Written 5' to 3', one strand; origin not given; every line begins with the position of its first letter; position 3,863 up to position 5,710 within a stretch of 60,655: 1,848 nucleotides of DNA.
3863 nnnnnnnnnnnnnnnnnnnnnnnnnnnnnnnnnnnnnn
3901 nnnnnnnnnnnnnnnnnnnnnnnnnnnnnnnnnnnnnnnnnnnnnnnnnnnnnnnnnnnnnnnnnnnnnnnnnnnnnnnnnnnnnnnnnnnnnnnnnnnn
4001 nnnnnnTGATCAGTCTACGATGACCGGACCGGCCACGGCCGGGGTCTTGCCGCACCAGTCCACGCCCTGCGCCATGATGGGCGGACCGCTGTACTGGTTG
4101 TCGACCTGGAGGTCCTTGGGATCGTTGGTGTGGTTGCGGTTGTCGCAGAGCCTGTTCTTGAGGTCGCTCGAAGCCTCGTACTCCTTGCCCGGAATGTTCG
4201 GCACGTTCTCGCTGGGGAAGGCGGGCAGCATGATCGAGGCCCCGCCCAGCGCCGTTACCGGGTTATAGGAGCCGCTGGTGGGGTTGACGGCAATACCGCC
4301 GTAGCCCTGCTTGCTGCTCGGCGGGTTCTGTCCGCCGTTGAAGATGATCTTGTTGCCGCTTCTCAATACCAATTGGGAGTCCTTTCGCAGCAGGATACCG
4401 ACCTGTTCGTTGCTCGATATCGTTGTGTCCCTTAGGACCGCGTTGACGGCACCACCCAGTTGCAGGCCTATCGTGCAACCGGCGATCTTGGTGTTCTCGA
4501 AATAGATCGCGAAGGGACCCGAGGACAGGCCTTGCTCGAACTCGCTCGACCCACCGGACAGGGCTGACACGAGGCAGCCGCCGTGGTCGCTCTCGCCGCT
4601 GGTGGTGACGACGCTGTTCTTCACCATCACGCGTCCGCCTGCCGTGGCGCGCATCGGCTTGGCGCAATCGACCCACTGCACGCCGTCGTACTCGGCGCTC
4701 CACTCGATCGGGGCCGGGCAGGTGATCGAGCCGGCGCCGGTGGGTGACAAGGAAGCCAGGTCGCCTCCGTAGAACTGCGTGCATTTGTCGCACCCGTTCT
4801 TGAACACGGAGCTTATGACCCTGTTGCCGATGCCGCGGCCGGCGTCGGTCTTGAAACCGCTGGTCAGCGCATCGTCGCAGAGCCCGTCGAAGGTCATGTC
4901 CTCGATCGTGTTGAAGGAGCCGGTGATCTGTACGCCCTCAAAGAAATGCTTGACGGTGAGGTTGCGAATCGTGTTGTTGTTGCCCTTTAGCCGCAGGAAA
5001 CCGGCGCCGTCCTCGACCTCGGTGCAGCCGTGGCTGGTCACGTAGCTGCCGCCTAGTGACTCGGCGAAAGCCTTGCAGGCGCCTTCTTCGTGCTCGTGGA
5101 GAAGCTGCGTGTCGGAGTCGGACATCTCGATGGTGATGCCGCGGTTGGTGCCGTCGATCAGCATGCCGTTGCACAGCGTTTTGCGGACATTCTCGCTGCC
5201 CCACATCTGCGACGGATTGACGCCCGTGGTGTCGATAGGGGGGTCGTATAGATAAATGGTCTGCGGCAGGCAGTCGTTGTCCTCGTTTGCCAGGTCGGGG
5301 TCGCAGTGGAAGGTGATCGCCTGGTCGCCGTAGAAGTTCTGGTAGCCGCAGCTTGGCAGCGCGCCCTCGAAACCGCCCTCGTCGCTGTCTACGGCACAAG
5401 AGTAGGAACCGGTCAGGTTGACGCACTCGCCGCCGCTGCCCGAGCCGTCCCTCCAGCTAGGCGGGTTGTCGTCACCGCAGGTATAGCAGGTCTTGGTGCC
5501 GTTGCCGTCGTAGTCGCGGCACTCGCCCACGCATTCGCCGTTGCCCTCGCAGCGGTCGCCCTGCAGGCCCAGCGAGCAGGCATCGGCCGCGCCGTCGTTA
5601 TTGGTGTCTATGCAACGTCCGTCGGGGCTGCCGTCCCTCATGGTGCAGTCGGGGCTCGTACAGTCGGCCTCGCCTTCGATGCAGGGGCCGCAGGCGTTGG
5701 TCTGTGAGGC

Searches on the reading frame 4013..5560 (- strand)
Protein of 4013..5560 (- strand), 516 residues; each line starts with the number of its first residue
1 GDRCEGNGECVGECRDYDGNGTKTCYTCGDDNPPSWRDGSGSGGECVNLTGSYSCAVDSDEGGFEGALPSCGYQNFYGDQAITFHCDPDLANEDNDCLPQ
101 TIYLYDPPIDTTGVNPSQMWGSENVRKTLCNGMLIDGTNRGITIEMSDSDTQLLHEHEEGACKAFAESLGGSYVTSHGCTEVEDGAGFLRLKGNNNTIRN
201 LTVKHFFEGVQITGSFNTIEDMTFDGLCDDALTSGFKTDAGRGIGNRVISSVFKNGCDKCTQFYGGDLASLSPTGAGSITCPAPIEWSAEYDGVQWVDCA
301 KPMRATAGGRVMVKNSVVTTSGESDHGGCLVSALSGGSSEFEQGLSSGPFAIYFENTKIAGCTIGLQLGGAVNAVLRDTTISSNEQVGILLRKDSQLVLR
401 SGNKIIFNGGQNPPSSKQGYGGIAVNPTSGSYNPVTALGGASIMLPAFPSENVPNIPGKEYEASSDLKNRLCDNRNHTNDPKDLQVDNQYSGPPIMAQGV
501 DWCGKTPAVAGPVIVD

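Call 64: search_protein_families(library=pfam, proteins=[window:4013-5560:-], max_evalue=5)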
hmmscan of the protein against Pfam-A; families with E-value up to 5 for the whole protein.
window:4013-5560:- (516 aa): 2 families
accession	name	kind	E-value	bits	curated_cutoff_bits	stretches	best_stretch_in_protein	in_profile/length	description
PF13229.12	Beta_helix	-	1.7e-07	31.5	25.9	2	350-420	55-115/158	Right handed beta helix region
PF05048.19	NosD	-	0.0008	19.3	23.6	1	354-408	95-149/212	Periplasmic copper-binding protein (NosD)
